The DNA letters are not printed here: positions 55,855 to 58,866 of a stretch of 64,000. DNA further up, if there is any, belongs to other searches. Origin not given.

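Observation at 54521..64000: Pilus/secretion locus 2: an atypical T2SS/T4P hybrid with a tip-only pseudopilin set, an internal MerR-type regulator and a TPR-extended secretin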

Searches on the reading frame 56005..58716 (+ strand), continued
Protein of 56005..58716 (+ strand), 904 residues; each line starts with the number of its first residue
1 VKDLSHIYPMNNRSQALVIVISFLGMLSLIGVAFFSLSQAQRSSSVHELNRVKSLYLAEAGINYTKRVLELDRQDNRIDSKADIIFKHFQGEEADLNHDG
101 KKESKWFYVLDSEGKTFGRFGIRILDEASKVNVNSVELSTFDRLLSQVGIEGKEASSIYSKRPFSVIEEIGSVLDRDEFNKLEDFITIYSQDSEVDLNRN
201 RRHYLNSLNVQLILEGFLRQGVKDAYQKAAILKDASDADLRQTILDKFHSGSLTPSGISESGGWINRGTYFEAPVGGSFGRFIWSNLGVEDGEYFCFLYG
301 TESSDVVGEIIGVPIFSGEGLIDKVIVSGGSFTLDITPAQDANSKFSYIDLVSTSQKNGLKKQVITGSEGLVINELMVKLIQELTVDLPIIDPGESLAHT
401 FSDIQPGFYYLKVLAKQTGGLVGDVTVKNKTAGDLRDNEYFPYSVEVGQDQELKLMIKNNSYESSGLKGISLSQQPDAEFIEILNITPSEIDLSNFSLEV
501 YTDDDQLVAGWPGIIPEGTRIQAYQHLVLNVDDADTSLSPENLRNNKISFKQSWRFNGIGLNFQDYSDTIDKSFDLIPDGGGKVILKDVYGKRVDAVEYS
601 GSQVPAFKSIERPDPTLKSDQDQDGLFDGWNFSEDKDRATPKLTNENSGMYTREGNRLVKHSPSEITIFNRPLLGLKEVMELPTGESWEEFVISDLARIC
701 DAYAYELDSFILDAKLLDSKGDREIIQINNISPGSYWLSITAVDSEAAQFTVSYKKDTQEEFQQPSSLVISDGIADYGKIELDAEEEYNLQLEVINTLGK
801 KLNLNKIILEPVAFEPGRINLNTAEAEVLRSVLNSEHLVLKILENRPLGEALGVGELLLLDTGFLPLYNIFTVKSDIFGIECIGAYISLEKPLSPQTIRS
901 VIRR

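Call 29: find_related_loci(query=A1, collection=genome_contigs, flank=10000)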
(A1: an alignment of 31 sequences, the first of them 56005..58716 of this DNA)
Query A1 (904 aa) in genome_contigs; peptide patterns used: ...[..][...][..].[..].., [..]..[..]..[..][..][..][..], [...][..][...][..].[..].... (x = any residue, [..] = any of these).
161 stretches matched a pattern; 36 encode a relative of the query (tblastn E <= 1e-3); 35 distinct loci.
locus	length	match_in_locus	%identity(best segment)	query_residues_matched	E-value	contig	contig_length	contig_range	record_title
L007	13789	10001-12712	52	13-904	0e+0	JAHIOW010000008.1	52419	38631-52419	MAG: Candidatus Omnitrophota bacterium isolate KR13_S3.mb.28 KR13_S3.mb.28_k141_62526, whole genome shotgun sequence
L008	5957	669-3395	48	13-904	0e+0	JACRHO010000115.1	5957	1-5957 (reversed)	MAG: Candidatus Omnitrophota bacterium isolate NC_groundwater_1779_Pr3_B-0.1um_42_17 SR-2_scaffold_141_2319094, whole ge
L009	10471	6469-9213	48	1-904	0e+0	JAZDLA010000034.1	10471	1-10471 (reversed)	MAG: Candidatus Omnitrophota bacterium isolate MEGAHIT-group-0.561 k141_20388331, whole genome shotgun sequence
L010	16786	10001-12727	44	3-904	0e+0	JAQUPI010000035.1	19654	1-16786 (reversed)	MAG: Candidatus Omnitrophota bacterium isolate STD1_220 NODE_6271_length_19654_cov_4.594152_Sandtown_D1, whole genome sh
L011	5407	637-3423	42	4-904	0e+0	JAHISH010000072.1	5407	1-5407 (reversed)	MAG: Candidatus Omnitrophota bacterium isolate MM_PC_MetaG.mb.163 MM_PC_MetaG.mb.163_k141_465903, whole genome shotgun s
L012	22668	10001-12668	44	10-904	0e+0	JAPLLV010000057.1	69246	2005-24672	MAG: Candidatus Omnitrophota bacterium isolate LacPavin_0920_WC90_MAG_47_10 LacPavin_0920_WC90_scaffold_1139596, whole g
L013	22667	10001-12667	41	11-904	0e+0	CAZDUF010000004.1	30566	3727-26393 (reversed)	MAG TPA_asm: uncultured Planctomycetales bacterium isolate binchicken_co107_97 genome assembly, contig: NODE_3731_length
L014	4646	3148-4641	50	26-522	1e-168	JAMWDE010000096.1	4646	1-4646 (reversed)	MAG: Candidatus Omnitrophota bacterium isolate QZM4_2.bins.442.Tibet NODE_74524_length_4646_cov_0.809692, whole genome s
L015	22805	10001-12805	37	13-858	6e-125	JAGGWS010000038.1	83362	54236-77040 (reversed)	MAG: Candidatus Omnitrophota bacterium isolate AUK132 PB_MBMC_086_c_000000000010, whole genome shotgun sequence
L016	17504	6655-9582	36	13-889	8e-121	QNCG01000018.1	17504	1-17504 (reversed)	MAG: Candidatus Omnitrophota bacterium isolate B32_G15 B32_Guay15_scaffold_00480, whole genome shotgun sequence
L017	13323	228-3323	27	8-904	8e-59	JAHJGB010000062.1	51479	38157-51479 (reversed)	MAG: Candidatus Omnitrophota bacterium isolate Modern_marine_glass_biofilm.mb.50 Modern_marine_glas.mb.50_k141_334189, w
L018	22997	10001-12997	35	10-904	7e-115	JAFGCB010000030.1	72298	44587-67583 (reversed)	MAG: Candidatus Omnitrophota bacterium isolate Zod_Metabat.1076 k87_5510911, whole genome shotgun sequence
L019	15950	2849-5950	27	11-904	8e-55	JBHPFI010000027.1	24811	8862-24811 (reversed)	Candidatus Omnitrophota bacterium isolate SAG AM-311-J02 NODE_27_length_24811_cov_32.787930, whole genome shotgun sequen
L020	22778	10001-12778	29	11-904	2e-49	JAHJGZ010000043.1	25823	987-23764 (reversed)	MAG: Candidatus Omnitrophota bacterium isolate Modern_marine_glass_biofilm.mb.92 Modern_marine_glas.mb.92_k141_228717, w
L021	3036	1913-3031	30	13-321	1e-34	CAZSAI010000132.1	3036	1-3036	MAG TPA_asm: uncultured Planctomycetia bacterium isolate binchicken_co19_531 genome assembly, contig: NODE_60249_length_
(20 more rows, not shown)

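Call 38: search_protein_families(library=pfam, max_evalue=0.1, proteins=[L004:20801-22381:+, L018:6434-7915:+, L001:20260-21837:+, L013:21892-22434:+, L018:7942-8493:+, L004:16137-16778:+, L013:15659-18583:+, L017:7405-8187:+, L017:8187-8762:+, L004:15028-16131:+])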
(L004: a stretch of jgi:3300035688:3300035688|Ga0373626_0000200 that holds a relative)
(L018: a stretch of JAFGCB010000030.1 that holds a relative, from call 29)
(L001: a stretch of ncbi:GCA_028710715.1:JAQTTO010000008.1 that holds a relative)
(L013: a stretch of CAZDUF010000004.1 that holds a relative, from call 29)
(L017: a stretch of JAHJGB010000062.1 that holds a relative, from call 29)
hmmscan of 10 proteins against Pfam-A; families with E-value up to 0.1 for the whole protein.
L004:20801-22381:+ (527 aa): 2 families
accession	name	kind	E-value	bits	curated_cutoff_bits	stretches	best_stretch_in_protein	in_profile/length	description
PF19077.6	Big_13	-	9.4e-06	26.5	27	1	264-318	46-102/102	Bacterial Ig-like domain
PF13202.12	EF-hand_5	-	0.013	15.4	25.9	1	484-497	7-20/25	EF hand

L018:6434-7915:+ (494 aa): 4 families
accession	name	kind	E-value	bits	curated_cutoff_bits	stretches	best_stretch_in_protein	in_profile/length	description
PF19077.6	Big_13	-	2.5e-07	31.6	27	1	251-284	66-101/102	Bacterial Ig-like domain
PF13750.12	Big_3_3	-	0.00079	19.6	27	0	250-305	6-61/157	Bacterial Ig-like domain (group 3)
PF23034.1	DUF7035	-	0.0023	18.4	27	0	284-342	2-62/137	Domain of unknown function (DUF7035)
PF24893.1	DUF7743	-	0.0091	16.1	27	1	303-336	19-53/120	Domain of unknown function (DUF7743)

L001:20260-21837:+ (526 aa): 27 families (the best 25 are shown)
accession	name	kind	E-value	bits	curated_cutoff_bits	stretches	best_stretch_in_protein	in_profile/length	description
PF13414.12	TPR_11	-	8.4e-26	89.8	26.8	3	416-457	1-42/42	TPR repeat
PF07719.23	TPR_2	-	5.8e-24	82.6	27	3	443-475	1-33/34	Tetratricopeptide repeat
PF00515.34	TPR_1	-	7.4e-23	79.8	27.8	3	443-475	1-33/34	Tetratricopeptide repeat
PF13181.12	TPR_8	-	2.5e-22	77.5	25.7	3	443-475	1-33/34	Tetratricopeptide repeat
PF13424.12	TPR_12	-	6.3e-20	71.6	30.1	3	443-508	3-76/77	Tetratricopeptide repeat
PF13431.12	TPR_17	-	3.9e-18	64.6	24.4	2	466-498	2-34/34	Tetratricopeptide repeat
PF14559.12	TPR_19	-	7.3e-15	55.5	25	2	455-516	3-64/68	Tetratricopeptide repeat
PF13432.12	TPR_16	-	9e-14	52.1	32.7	2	448-511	2-65/65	Tetratricopeptide repeat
PF13428.12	TPR_14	-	5.7e-12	45.5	23.5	2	445-484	3-42/44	Tetratricopeptide repeat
PF13374.12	TPR_10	-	1.5e-11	44.3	27.5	1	446-472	5-31/42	Tetratricopeptide repeat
PF13176.12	TPR_7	-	1.2e-09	37.9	27.9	2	446-474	2-32/36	Tetratricopeptide repeat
PF13371.12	TPR_9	-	1.9e-09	37.9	35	1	452-516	4-68/73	Tetratricopeptide repeat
PF13174.12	TPR_6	-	1.3e-08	35.4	26.3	1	448-474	5-31/33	Tetratricopeptide repeat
PF12895.13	ANAPC3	-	1.8e-06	28.5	27.2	1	427-503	7-82/82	Anaphase-promoting complex, cyclosome, subunit 3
PF23914.1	TPR_CcmH_CycH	-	0.0001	22.6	42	1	404-511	45-155/158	Cytochrome c-type biogenesis protein H TPR domain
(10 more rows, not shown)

L013:21892-22434:+ (181 aa): 3 families
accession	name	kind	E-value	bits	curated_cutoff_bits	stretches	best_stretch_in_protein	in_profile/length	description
PF07963.17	N_methyl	-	3.9e-05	23.5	21.2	1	2-25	4-27/27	Prokaryotic N-terminal methylation motif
PF11612.13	T2SSJ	-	5.4e-05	23.9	28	1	88-167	55-133/140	Type II secretion system (T2SS), protein J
PF07379.16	DUF1494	-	0.094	13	24.3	0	2-70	2-70/179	Protein of unknown function (DUF1494)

L018:7942-8493:+ (184 aa): 2 families
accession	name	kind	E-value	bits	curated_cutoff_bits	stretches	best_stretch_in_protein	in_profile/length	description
PF11612.13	T2SSJ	-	0.0027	18.4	28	1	93-165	54-131/140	Type II secretion system (T2SS), protein J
PF07963.17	N_methyl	-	0.022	14.8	21.2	1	2-25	2-25/27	Prokaryotic N-terminal methylation motif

L004:16137-16778:+ (214 aa): 2 families
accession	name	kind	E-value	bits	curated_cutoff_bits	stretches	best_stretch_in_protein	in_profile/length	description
PF07719.23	TPR_2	-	0.018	15.6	27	1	183-210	4-31/34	Tetratricopeptide repeat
PF00515.34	TPR_1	-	0.019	15.2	27.8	1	190-210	11-31/34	Tetratricopeptide repeat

L013:15659-18583:+ (975 aa): 6 families
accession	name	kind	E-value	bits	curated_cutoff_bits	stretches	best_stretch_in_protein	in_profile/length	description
PF00263.26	Secretin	-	1.5e-37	129.2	27.5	1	779-963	1-168/169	Bacterial type II and III secretion system protein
PF07719.23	TPR_2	-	5.8e-06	26.5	27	0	414-444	2-32/34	Tetratricopeptide repeat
PF16344.10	FecR_C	-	3.1e-05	24.4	24.4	1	533-598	3-68/70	FecR, C-terminal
PF03958.22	Secretin_N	-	0.00011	22.7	28.2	1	653-699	16-67/69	Bacterial type II/III secretion system short domain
PF07660.19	STN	-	0.0019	18.4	28.4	1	552-594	1-43/52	Secretin and TonB N terminus short domain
PF00515.34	TPR_1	-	0.017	15.4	27.8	0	424-443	12-31/34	Tetratricopeptide repeat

L017:7405-8187:+ (261 aa): 2 families
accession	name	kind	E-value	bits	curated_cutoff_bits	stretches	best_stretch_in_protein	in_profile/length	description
PF10741.14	T2SSM_b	-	0.00024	21.4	21.7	1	193-244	43-94/111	Type II secretion system (T2SS), protein M subtype b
PF04350.18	PilO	-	0.011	16.3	22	1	190-241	76-127/145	Pilus assembly protein, PilO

L017:8187-8762:+ (192 aa): 0 families

L004:15028-16131:+ (368 aa): 0 families

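Call 45: predict_structure(alignment_id=A1)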
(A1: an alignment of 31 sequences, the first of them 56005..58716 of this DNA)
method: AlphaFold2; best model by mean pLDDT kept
length: 904 residues; sequences in the alignment: 31
mean_pLDDT: 89.0   pTM: 0.83
mean pLDDT of the five models: 89.0, 86.7, 86.1, 85.2, 83.3
residues with pLDDT >= 90: 549; 70-90: 317; 50-70: 29; < 50: 9
segments of 3 or more residues with pLDDT < 50: 1-7
pLDDT, mean of each block of 10 residues (from residue 1): 45 72 84 85 84 91 90 88 73 77 84 88 92 91 92 85 87 86 91 85 84 92 96 90 95 94 93 95 95 97 92 90 94 95 95 95 95 96 93 94 93 94 93 95 93 95 92 95 96 96 93 95 96 88 92 91 87 92 95 96 94 94 94 94 92 88 92 89 94 93 79 74 85 80 74 84 85 82 70 84 84 80 95 93 92 90 89 92 85 80 86
secondary structure, 60 per line:
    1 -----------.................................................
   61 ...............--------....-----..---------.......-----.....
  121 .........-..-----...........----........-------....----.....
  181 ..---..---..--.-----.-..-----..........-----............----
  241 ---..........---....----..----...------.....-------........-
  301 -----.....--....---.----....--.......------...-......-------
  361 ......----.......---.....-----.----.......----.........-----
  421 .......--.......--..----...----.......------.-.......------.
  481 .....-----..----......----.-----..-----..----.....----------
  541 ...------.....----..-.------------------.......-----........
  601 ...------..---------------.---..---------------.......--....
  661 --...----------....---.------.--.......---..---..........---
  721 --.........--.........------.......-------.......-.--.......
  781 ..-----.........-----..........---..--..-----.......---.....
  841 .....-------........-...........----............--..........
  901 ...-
elements in order (helices of 4 or more, strands of 3 or more residues): H12-75 H84-87 E104-110 E116-126 H138-148 H153-160 H168-171 H176-182 H210-219 H225-236 E244-253 E257-260 E271-273 E280-284 E292-299 E306-310 E313-316 E325-328 E331-337 E344-346 E348-353 E361-366 E371-377 E381-385 E396-402 E407-415 E421-427 E430-436 E445-447 E452-458 E467-473 E480-485 E497-502 E526-530 H550-554 E581-587 E593-600 E651-654 E657-660 H676-679 H693-699 E708-717 E723-731 E734-742 E749-755 E763-769 E774-782 E788-796 E802-811 H826-832 H836-845 H853-860 H862-870 E877-888 E891-903

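Call 48: fold_search(model_id=the predicted structure, library=pdb)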
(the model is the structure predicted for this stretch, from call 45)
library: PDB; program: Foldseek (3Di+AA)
matches with E <= 10: 1469; with E <= 0.001: 22
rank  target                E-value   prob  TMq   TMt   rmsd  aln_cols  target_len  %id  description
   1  5b4x_C                2.6e-05  0.60  0.11  0.12  35.9       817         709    7  Crystal structure of the ApoER2 ectodomain in complex with the Reelin R56 fragment (released 2017-04-26)
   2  9h9a                  4.2e-05  0.66  0.09  0.08  43.1       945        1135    8  native structure of the full-length pesticidal protein Cry8Ba2, from crystals formed in vivo (form 1) (released 2025-12-03)
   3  7vnj_D                5.2e-05  0.92  0.10  0.16  27.2       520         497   12  Complex structure of Clostridioides difficile enzymatic component (CDTa) and binding component (CDTb) pore with short  (released 2022-10-26)
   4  7y5n_C                6.0e-05  0.94  0.12  0.10  24.9       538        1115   10  Structure of 1:1 PAPP-A.ProMBP complex(half map) (released 2023-01-11)
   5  7vnj_A                6.7e-05  0.89  0.09  0.15  26.5       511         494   13  Complex structure of Clostridioides difficile enzymatic component (CDTa) and binding component (CDTb) pore with short  (released 2022-10-26)
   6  8w7n                  6.7e-05  0.57  0.10  0.09  44.5       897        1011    8  Crystal structure of the in-cell Cry1Aa purified from Bacillus thuringiensis (released 2024-03-06)
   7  8hgg_C                1.1e-04  0.89  0.12  0.09  29.3       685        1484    9  Structure of 2:2 PAPP-A.ProMBP complex (released 2023-01-11)
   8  6uwi_E                1.3e-04  0.77  0.10  0.13  32.9       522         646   11  Crystal structure of the Clostridium difficile translocase CDTb (released 2020-01-22)
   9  6uwi_G                1.7e-04  0.77  0.10  0.13  31.7       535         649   11  Crystal structure of the Clostridium difficile translocase CDTb (released 2020-01-22)
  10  2xwx_A                1.7e-04  0.69  0.07  0.14  22.0       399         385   10  Vibrio cholerae colonization factor GbpA crystal structure (released 2011-11-16)
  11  6uwr_A                2.0e-04  0.77  0.09  0.12  33.9       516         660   14  Clostridium difficile binary toxin translocase CDTb in asymmetric tetradecamer conformation (released 2020-01-22)
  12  5x7o_A                2.6e-04  0.41  0.09  0.07  34.5       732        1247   10  Crystal structure of Paenibacillus sp. 598K alpha-1,6-glucosyltransferase (released 2017-07-26)
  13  8dcm_C                3.5e-04  0.51  0.10  0.12  28.2       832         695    9  Crystal structure of Clostridioides difficile binary toxin proCDTb lacking D4 in complex with BINTOXB/22 Fab (released 2023-04-05)
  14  3gef_A                3.7e-04  1.00  0.09  0.60   4.5       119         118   13  Crystal structure of the R482W mutant of lamin A/C (released 2009-08-04)
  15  6uwi_A                3.7e-04  0.69  0.10  0.13  32.4       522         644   12  Crystal structure of the Clostridium difficile translocase CDTb (released 2020-01-22)
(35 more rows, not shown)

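Call 49: search_solved_structures(query=A1, max_evalue=1, show_alignments=2)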
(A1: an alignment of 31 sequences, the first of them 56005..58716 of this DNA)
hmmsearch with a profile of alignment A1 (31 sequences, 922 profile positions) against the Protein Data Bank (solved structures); distinct sequences matched with E-value up to 1: 2.
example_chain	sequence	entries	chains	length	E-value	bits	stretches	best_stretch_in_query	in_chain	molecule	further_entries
4wi0_B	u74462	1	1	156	0.048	14.5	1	721-792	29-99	Cellulosomal scaffoldin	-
4u3s_B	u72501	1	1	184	0.1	13.4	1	721-791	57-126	Cellulosomal scaffoldin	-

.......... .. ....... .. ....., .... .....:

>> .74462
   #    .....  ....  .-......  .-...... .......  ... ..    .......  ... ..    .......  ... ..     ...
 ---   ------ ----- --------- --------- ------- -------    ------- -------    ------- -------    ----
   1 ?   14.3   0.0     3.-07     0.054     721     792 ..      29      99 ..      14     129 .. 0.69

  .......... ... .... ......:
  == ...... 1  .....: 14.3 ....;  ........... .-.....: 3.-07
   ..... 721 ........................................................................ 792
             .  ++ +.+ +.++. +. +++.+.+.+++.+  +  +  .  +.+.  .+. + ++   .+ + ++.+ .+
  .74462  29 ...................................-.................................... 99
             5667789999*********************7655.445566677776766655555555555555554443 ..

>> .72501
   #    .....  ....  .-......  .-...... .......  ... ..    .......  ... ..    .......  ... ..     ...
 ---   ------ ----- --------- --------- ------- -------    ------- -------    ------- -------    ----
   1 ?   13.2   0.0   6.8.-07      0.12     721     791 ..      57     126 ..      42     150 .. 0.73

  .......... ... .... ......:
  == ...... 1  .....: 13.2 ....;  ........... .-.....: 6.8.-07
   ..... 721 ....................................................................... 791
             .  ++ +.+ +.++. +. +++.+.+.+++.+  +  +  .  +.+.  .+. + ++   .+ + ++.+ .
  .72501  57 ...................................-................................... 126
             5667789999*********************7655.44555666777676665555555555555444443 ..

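Call 58: search_solved_structures(query=L001:18534-20186:+, max_evalue=1e-20)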
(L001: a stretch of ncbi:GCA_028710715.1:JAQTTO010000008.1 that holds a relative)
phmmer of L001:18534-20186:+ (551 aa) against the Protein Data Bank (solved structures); distinct sequences matched with E-value up to 1e-20: 22.
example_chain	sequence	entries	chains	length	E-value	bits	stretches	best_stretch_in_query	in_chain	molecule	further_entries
3jc8_Ba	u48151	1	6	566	1.7e-122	412.7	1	9-545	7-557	Type IV-A pilus assembly ATPase PilB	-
5zfr_A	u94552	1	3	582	2.4e-120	405.7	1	8-548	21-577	Type IV pilus biogenesis ATPase PilB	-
6olj_C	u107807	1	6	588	2.3e-118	399.1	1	9-548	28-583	Type IV pilus biogenesis ATPase PilB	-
5tsg_B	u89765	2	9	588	3.1e-118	398.7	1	9-548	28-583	Type IV pilus biogenesis ATPase PilB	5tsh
6f8l_G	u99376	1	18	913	7.8e-117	394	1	9-546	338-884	Type IV pilus assembly protein PilF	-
4pht_A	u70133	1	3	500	1.4e-116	393.2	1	164-548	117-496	General secretory pathway protein E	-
4ksr_A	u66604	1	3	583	4.5e-116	391.5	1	164-548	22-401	Type II secretion system protein E, Hemolysin-coregulated protein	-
4kss_A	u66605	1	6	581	4.6e-116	391.5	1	164-548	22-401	Type II secretion system protein E, hemolysin-coregulated protein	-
1p9r_A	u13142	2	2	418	4.9e-116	391.4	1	164-547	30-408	General secretion pathway protein E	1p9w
5oiu_A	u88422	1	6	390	5.4e-103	348.4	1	171-546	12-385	Type IV pilus assembly protein PilF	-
5it5_F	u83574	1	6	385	7.4e-103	347.9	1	174-546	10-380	ATP binding motif-containing protein PilF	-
6ejf_A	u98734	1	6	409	8.9e-103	347.7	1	174-546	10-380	Type IV pilus assembly protein PilF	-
8dze_A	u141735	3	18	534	5.9e-41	143.7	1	158-541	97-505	BfpD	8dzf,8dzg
3jvu_A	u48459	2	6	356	1.2e-37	132.8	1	174-438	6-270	Twitching mobility protein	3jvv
2ewv_A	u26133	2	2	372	7.5e-35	123.6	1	174-437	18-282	twitching motility protein PilT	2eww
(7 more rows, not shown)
